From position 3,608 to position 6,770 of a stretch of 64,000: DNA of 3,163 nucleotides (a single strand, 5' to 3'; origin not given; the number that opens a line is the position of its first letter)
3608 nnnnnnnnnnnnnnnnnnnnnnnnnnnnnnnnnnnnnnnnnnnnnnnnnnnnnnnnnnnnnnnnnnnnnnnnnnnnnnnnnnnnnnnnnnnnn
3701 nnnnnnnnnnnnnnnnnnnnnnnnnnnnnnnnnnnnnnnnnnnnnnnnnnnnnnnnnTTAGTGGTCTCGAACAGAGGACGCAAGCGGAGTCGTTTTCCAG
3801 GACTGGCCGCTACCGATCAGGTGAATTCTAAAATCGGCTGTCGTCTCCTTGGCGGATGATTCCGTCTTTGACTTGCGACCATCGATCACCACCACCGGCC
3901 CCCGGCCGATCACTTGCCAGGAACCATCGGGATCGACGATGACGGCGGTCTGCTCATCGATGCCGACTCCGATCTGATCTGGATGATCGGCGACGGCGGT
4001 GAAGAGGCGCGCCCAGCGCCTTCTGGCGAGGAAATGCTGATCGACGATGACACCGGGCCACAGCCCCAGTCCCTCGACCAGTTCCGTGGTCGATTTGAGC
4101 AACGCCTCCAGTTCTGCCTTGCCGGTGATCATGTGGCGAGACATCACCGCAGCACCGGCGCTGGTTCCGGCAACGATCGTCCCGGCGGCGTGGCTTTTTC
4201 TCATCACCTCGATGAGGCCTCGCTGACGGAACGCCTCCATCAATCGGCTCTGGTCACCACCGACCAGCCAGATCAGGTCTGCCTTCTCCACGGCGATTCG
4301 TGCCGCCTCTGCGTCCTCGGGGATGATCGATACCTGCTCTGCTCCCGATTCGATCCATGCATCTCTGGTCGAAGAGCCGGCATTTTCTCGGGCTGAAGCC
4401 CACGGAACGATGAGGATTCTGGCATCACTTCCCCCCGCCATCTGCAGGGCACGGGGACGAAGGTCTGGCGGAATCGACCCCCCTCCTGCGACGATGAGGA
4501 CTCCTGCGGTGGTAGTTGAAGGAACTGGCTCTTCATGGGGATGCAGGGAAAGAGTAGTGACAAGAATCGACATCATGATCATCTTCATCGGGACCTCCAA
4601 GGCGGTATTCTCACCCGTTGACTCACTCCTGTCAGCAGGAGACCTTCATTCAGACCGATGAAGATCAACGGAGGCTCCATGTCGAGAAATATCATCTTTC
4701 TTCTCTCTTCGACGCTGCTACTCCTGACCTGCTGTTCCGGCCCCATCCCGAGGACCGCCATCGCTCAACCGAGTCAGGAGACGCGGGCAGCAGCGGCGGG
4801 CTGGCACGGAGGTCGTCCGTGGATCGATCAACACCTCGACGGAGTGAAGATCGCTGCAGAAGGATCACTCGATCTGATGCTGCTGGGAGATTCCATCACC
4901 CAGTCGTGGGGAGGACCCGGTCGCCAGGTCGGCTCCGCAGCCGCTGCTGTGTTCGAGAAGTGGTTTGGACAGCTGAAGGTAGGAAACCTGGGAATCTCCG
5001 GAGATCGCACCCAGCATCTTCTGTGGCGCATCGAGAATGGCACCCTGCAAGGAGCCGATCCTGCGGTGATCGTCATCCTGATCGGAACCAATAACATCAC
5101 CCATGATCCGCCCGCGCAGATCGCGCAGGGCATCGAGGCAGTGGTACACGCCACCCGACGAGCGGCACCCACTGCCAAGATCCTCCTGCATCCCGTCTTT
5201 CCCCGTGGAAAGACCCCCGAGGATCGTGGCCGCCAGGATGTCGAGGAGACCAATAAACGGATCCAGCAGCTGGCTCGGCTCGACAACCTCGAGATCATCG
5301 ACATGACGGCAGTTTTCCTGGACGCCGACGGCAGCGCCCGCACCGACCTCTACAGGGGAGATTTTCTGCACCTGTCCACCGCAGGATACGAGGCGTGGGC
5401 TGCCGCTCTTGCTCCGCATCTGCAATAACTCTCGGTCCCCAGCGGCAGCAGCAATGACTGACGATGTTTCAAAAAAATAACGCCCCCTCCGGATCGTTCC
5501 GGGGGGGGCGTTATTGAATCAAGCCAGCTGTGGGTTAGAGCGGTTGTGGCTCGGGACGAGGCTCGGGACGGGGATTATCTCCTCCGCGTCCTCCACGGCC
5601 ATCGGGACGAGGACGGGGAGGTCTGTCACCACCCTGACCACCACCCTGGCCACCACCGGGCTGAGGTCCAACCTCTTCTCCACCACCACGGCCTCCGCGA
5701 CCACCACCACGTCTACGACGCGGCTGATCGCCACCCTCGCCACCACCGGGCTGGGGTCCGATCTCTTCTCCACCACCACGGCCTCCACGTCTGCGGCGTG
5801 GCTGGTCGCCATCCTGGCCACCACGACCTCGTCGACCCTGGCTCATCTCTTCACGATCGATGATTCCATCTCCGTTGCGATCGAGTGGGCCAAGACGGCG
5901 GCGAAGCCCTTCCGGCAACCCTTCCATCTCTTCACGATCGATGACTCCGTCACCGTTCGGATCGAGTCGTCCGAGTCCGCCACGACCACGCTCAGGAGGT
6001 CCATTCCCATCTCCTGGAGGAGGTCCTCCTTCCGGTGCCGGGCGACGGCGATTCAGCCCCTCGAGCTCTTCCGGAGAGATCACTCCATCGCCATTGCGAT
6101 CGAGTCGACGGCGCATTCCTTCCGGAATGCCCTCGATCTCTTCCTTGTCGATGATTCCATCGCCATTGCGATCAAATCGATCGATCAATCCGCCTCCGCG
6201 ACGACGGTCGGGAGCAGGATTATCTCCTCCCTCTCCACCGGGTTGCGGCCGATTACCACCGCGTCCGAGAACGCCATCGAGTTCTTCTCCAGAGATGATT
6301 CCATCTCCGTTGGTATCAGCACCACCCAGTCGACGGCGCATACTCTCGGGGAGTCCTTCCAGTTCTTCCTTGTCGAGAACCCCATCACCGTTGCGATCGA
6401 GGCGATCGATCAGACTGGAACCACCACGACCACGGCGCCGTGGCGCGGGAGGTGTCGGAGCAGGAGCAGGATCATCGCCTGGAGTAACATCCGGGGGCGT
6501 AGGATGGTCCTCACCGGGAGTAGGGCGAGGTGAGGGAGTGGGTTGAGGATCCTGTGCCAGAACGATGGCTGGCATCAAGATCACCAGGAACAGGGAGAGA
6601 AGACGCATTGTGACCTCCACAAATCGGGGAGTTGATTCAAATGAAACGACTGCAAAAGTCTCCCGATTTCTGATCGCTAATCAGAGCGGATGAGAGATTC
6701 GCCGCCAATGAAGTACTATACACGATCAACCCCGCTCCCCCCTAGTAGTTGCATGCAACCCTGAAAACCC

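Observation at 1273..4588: Secreted cyanophycinase plus isoaspartyl dipeptidase pair: extracellular cyanophycin (beta-Asp-Arg) scavenging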

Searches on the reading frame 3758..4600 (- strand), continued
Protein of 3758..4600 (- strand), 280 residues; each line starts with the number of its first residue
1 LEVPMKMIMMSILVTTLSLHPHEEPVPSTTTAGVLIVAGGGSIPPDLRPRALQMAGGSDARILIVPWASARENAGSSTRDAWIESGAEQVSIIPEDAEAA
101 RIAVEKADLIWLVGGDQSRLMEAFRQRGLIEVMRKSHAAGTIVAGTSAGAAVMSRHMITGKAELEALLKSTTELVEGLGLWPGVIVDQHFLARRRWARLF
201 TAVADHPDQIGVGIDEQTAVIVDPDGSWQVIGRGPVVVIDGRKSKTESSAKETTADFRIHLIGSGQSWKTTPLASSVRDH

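Call 40: find_related_loci(query=A1, collection=metagenome_contigs, flank=6000)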
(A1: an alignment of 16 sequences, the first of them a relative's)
Query A1 (276 aa) in metagenome_contigs; peptide patterns used: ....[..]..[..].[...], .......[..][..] (x = any residue, [..] = any of these).
600 stretches matched a pattern (row limit reached: there are more); 544 encode a relative of the query (tblastn E <= 1e-3); the best 80 are kept; 80 distinct loci.
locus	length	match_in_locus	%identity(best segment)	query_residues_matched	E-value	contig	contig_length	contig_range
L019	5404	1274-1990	45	29-264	9e-62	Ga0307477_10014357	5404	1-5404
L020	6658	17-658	48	4-218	7e-57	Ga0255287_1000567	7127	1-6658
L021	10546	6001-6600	49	46-246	8e-56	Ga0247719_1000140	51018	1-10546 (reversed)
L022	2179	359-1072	43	5-248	2e-56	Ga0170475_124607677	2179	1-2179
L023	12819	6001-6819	41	1-268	6e-55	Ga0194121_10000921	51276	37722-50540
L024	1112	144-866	44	29-265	9e-58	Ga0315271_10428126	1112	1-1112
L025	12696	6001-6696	44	35-263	6e-54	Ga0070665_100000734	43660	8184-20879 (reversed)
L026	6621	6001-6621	49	28-235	1e-53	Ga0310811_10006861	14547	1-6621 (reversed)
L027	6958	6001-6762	39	1-261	7e-53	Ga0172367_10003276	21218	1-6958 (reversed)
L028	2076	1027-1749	42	29-265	1e-53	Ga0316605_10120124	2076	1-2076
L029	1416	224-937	41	29-264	7e-55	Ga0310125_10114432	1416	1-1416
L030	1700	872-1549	46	29-255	8e-54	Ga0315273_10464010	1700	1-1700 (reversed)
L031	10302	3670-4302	47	17-225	3e-52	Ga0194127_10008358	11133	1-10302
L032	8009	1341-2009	41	46-265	6e-52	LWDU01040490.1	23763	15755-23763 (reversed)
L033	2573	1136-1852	40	28-264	6e-51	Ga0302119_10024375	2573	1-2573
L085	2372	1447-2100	37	31-241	3e-39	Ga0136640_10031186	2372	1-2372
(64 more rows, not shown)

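Call 41: search_dna_similar(query=window:3758-4588:-, collection=plasmids, mode=protein, max_rows=25)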
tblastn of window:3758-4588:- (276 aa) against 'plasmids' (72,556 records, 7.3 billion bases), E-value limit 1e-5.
Records with a match: 28; places in all: 30; records where one place covers at least 80% of the query: 9.
Best place of each record, by identity: <60% 28.
By first word of the organism name: Deinococcus 5; Rhizobium 4; Ruegeria 2; Sphingobium 2; Novosphingobium 2; Gemmatirosa 1; Cytobacillus 1; Legionella 1; Shinella 1; Roseateles 1; and 8 more.
By predicted mobility (MOB-suite, as given by PLSDB): non-mobilizable 23; conjugative 4; mobilizable 1.
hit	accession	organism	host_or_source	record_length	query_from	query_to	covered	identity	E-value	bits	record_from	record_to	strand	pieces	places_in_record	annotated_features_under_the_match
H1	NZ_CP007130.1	Gemmatirosa kalamazoonensis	-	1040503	29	264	86%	36.2%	2e-34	138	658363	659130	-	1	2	record has no annotation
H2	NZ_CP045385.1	Ruegeria sp. THAF33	pure culture,Surface of a polyethylene ...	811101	16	267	91%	33.6%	2e-34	139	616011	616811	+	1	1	cyanophycinase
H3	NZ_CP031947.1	Ruegeria sp. AD91A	-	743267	21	267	89%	34.2%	3e-34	137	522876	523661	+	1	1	cyanophycinase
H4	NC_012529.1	Deinococcus deserti VCD115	-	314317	17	264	90%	31.2%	4e-23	105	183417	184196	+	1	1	cyanophycinase | isoaspartyl peptidase/L-asparaginase family protein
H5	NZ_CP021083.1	Deinococcus ficus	Ficus religiosa L.,cell ...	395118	17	264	90%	30.5%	2e-22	103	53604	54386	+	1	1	cyanophycinase | isoaspartyl peptidase/L-asparaginase family protein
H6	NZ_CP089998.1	Cytobacillus spongiae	sponge,Pure culture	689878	25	276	91%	30.0%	4e-22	102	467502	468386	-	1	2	cyanophycinase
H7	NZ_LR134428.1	Legionella adelaidensis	environmental,Cooling tower water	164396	28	264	86%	31.8%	2e-22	103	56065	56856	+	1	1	cyanophycinase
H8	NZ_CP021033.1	Rhizobium sp. NXC14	Phaseolus vulgaris,cell culture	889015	19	264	89%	30.4%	1e-21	101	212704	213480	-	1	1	cyanophycinase | isoaspartyl peptidase/L-asparaginase family protein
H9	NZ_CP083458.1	Deinococcus taeanensis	whole organism,coastal dune soil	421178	29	264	86%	31.2%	2e-19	95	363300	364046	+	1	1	cyanophycinase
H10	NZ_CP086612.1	Shinella zoogloeoides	-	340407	29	225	71%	37.4%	1e-30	127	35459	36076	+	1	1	cyanophycinase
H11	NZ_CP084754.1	Roseateles sp. XES5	Xenopus laevis,bacterial culture,swab ...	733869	29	225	71%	36.9%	2e-29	124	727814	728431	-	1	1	cyanophycinase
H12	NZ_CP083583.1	Kovacikia minuta CCNUW1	cell culture,fresh water lake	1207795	48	236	68%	36.2%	1e-27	119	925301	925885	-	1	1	record has no annotation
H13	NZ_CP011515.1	Mitsuaria sp. 7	Bacterium from forest soil.,forest soil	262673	100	265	60%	40.8%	2e-26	115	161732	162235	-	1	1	cyanophycinase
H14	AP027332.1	Sphingobium sp. TomTYG65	-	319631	92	269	64%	37.4%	1e-22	103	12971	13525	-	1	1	cyanophycinase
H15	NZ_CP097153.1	Deinococcus sp. QL22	-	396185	78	265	68%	35.4%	3e-21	100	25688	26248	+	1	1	cyanophycinase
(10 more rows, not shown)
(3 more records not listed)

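Call 42: get_annotated_region(hit=H4, flank=7000)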
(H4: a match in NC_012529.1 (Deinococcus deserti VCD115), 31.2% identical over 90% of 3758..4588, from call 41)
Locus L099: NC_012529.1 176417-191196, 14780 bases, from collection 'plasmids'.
description: Deinococcus deserti VCD115 plasmid 2, complete sequence
organism: Deinococcus deserti VCD115 (NCBI taxid 546414)
taxonomy: Bacteria; Deinococcota; Deinococci; Deinococcales; Deinococcaceae; Deinococcus; Deinococcus deserti; Deinococcus deserti VCD115
host: -; source: -; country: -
typing (MOB-suite, as given by PLSDB): mobilizable; replicon rep_cluster_954; relaxase MOBP
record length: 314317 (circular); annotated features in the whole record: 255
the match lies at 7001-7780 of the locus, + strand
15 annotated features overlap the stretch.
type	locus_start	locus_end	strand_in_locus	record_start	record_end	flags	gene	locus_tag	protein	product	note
CDS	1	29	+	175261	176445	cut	-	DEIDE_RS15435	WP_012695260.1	glycosyltransferase family 1 protein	-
CDS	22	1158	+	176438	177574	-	glf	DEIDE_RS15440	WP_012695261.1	UDP-galactopyranose mutase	GO:0009273 - peptidoglycan-based cell wall biogenesis [Evidence IEA]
CDS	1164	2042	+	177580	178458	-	-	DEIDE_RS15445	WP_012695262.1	FRG domain-containing protein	-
CDS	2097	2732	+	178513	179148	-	-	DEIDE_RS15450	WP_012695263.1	DUF6766 family protein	-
CDS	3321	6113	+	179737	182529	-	cphA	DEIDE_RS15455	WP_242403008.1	cyanophycin synthetase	GO:0051235 - maintenance of location [Evidence IEA]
CDS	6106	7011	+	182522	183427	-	-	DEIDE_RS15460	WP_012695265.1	isoaspartyl peptidase/L-asparaginase family protein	-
CDS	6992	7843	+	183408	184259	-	-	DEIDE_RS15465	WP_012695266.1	cyanophycinase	GO:0009057 - macromolecule catabolic process [Evidence IEA]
CDS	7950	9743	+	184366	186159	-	treZ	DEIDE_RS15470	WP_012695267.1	malto-oligosyltrehalose trehalohydrolase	GO:0005992 - trehalose biosynthetic process [Evidence IEA]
CDS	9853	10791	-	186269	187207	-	-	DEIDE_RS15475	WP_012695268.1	MBL fold metallo-hydrolase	-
CDS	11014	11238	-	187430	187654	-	-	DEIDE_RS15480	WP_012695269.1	DUF2171 domain-containing protein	-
CDS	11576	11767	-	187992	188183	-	-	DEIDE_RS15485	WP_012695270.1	hypothetical protein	-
CDS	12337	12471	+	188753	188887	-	-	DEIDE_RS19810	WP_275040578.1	hypothetical protein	-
CDS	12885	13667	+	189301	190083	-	-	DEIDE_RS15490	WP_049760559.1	zinc ABC transporter substrate-binding protein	-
CDS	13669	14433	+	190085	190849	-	-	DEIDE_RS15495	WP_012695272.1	metal ABC transporter ATP-binding protein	-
CDS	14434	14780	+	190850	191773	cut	-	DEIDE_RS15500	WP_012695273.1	iron chelate uptake ABC transporter family permease subunit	-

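Call 43: get_annotated_region(hit=H7, flank=7000)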
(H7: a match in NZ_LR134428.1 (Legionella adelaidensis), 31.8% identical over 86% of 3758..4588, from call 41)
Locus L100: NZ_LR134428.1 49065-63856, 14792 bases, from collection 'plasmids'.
description: Legionella adelaidensis strain NCTC12735 plasmid 19, complete sequence
organism: Legionella adelaidensis (NCBI taxid 45056)
taxonomy: Bacteria; Pseudomonadota; Gammaproteobacteria; Legionellales; Legionellaceae; Legionella; Legionella adelaidensis
host: -; source: environmental,Cooling tower water; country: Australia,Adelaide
typing (MOB-suite, as given by PLSDB): non-mobilizable
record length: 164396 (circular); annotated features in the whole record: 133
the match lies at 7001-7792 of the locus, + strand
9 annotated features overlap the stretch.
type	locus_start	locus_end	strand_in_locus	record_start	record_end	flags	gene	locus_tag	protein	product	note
CDS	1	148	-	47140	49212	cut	-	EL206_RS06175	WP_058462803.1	carbon starvation CstA family protein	GO:0009267 - cellular response to starvation [Evidence IEA]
CDS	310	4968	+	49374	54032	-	-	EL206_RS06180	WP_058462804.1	ankyrin repeat domain-containing protein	-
CDS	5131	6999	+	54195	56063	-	-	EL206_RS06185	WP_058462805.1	Mur ligase family protein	GO:0009058 - biosynthetic process [Evidence IEA]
CDS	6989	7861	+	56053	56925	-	-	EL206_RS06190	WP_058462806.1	cyanophycinase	GO:0009057 - macromolecule catabolic process [Evidence IEA]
CDS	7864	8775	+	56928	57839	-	-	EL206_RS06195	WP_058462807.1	isoaspartyl peptidase/L-asparaginase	-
CDS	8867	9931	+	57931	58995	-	-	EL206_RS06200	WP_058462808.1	efflux RND transporter periplasmic adaptor subunit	GO:0006810 - transport [Evidence IEA]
CDS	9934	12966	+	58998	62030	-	-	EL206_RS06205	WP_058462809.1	efflux RND transporter permease subunit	GO:0055085 - transmembrane transport [Evidence IEA]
CDS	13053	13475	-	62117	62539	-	-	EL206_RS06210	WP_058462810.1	hotdog fold thioesterase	-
CDS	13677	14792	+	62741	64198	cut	-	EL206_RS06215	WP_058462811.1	hypothetical protein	-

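Call 44: get_annotated_region(hit=H2, flank=7000)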
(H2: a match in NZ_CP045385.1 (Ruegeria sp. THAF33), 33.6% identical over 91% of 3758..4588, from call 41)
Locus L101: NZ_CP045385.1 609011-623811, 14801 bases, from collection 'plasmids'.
description: Ruegeria sp. THAF33 plasmid pTHAF33_a, complete sequence
organism: Ruegeria sp. THAF33 (NCBI taxid 2587853)
taxonomy: Bacteria; Pseudomonadota; Alphaproteobacteria; Rhodobacterales; Roseobacteraceae; Ruegeria; Ruegeria sp. THAF33
host: -; source: pure culture,Surface of a polyethylene microplastic particle present in tank 6 of a marine aquarium ...; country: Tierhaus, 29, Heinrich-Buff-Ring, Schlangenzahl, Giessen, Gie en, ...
typing (MOB-suite, as given by PLSDB): non-mobilizable
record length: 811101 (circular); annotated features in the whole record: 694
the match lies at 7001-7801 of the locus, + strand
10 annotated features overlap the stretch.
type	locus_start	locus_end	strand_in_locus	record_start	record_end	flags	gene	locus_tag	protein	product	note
CDS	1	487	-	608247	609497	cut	-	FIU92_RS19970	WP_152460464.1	aminotransferase class V-fold PLP-dependent enzyme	-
CDS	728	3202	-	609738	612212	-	-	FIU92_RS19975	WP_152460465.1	CoA transferase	-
CDS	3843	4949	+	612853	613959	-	-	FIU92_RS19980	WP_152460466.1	saccharopine dehydrogenase NADP-binding domain-containing protein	-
CDS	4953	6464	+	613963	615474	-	-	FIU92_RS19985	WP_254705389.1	aldehyde dehydrogenase family protein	-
CDS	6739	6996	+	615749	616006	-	-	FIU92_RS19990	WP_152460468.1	hypothetical protein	-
CDS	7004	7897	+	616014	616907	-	-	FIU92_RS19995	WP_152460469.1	cyanophycinase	GO:0009057 - macromolecule catabolic process [Evidence IEA]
CDS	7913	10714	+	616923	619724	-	cphA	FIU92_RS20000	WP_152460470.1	cyanophycin synthetase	GO:0051235 - maintenance of location [Evidence IEA]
CDS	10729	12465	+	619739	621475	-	-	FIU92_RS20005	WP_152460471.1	Mur ligase family protein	GO:0009058 - biosynthetic process [Evidence IEA]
CDS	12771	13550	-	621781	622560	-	-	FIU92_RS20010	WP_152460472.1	IclR family transcriptional regulator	GO:0006355 - regulation of DNA-templated transcription [Evidence IEA]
CDS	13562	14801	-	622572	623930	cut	-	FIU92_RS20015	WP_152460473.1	TRAP transporter large permease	GO:0008643 - carbohydrate transport [Evidence IEA]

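Call 58: find_encoding_contigs(protein=P0001, flank=10000, max_places=3)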
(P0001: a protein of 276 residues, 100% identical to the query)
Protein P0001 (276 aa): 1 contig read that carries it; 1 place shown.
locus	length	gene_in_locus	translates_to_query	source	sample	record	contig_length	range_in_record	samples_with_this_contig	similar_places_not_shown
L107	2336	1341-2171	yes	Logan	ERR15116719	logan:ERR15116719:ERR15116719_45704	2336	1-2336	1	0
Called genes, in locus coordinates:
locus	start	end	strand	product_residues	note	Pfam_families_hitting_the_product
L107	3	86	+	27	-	?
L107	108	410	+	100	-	-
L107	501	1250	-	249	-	PF00657:Lipase_GDSL, PF13472:Lipase_GDSL_2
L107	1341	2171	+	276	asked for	PF03575:Peptidase_S51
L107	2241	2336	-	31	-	?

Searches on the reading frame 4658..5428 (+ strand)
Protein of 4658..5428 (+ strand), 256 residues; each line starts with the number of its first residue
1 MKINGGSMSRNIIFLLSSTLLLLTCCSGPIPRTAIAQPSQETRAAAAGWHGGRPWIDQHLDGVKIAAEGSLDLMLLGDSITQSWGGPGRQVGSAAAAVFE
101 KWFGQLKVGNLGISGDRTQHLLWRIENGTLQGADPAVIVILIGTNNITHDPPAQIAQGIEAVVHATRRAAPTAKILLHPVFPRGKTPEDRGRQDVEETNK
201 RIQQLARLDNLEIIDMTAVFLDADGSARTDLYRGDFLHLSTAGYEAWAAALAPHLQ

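Call 3: search_protein_families(library=pfam, proteins=[window:4658-5428:+], max_evalue=0.01)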
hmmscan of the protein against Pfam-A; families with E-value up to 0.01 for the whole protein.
window:4658-5428:+ (256 aa): 3 families
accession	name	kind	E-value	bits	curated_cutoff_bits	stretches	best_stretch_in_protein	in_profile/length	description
PF13472.12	Lipase_GDSL_2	-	9.9e-32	111.3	32.9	1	75-246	1-178/178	GDSL-like Lipase/Acylhydrolase family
PF00657.28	Lipase_GDSL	-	2.7e-14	54.2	23.6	1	73-251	1-208/208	GDSL-like Lipase/Acylhydrolase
PF19040.6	SGNH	-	0.0024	18.1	27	1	176-252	169-247/248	SGNH domain (fused to AT3 domains)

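Call 4: search_protein_families(library=ncbifam, proteins=[window:4658-5428:+], max_evalue=0.01)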
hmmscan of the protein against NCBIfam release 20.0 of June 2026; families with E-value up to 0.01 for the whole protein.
window:4658-5428:+ (256 aa): 2 families
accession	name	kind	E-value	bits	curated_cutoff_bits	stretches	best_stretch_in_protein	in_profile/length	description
NF007819.1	PRK10528.1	equivalog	0.00092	19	270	1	70-209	28-162/210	multifunctional acyl-CoA thioesterase I/protease I/lysophospholipase L1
NF042968.1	AcxylEst_AxeA1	equivalog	0.0018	16.7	700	1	59-243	263-451/459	acetylxylan esterase AxeA1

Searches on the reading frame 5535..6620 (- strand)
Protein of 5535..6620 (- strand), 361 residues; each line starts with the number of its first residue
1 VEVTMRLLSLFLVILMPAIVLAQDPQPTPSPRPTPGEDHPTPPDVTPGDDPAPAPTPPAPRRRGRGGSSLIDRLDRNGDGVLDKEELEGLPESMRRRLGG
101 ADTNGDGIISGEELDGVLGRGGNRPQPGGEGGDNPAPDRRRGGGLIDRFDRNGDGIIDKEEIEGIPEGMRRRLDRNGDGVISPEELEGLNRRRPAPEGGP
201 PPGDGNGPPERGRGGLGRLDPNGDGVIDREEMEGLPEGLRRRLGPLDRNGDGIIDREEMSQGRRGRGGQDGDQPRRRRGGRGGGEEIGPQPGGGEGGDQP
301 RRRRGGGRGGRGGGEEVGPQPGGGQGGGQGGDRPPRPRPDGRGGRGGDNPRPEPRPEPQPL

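Call 3: search_protein_families(library=pfam, proteins=[window:5535-6620:-], max_evalue=0.01)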
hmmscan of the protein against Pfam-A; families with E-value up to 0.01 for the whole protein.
window:5535-6620:- (361 aa): 7 families
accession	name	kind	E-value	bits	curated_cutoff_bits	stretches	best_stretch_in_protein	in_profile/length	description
PF13202.12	EF-hand_5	-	6e-25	86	25.9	3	171-187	6-22/25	EF hand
PF00036.39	EF-hand_1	-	6.5e-23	79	25.4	0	146-162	6-22/29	EF hand domain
PF13405.12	EF-hand_6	-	2.2e-20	70.8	25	0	147-164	7-24/30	EF-hand domain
PF13499.12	EF-hand_7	-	1.1e-15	58.1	30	1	172-233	10-63/67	EF-hand domain pair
PF10591.15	SPARC_Ca_bdg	-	1e-05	26.2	22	0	72-106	61-102/113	Secreted protein acidic and rich in cysteine Ca binding region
PF13833.12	EF-hand_8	-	1.1e-05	25.5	28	0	149-161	34-46/54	EF-hand domain pair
PF23657.1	DUF7151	-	0.001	19.4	27.2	0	66-88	18-40/46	Domain of unknown function (DUF7151)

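Call 4: search_protein_families(library=ncbifam, proteins=[window:5535-6620:-], max_evalue=0.01)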
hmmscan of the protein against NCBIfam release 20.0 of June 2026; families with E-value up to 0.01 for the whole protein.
window:5535-6620:- (361 aa): 4 families
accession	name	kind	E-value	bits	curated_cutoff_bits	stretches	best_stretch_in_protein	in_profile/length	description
NF041410.1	XopAW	subfamily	2.9e-22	79.6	120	2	68-196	29-168/235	XopAW family type III secretion system calcium-binding effector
NF053806.1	lanmdlnLanM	equivalog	1.2e-08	35.1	135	0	67-116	50-97/132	lanmodulin LanM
NF038285.1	deiodinase_rel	hypoth_equivalog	5e-05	22.9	250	0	145-187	42-83/347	deiodinase family protein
NF008965.0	PRK12309.1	equivalog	0.00053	19.1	550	0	148-187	342-380/392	transaldolase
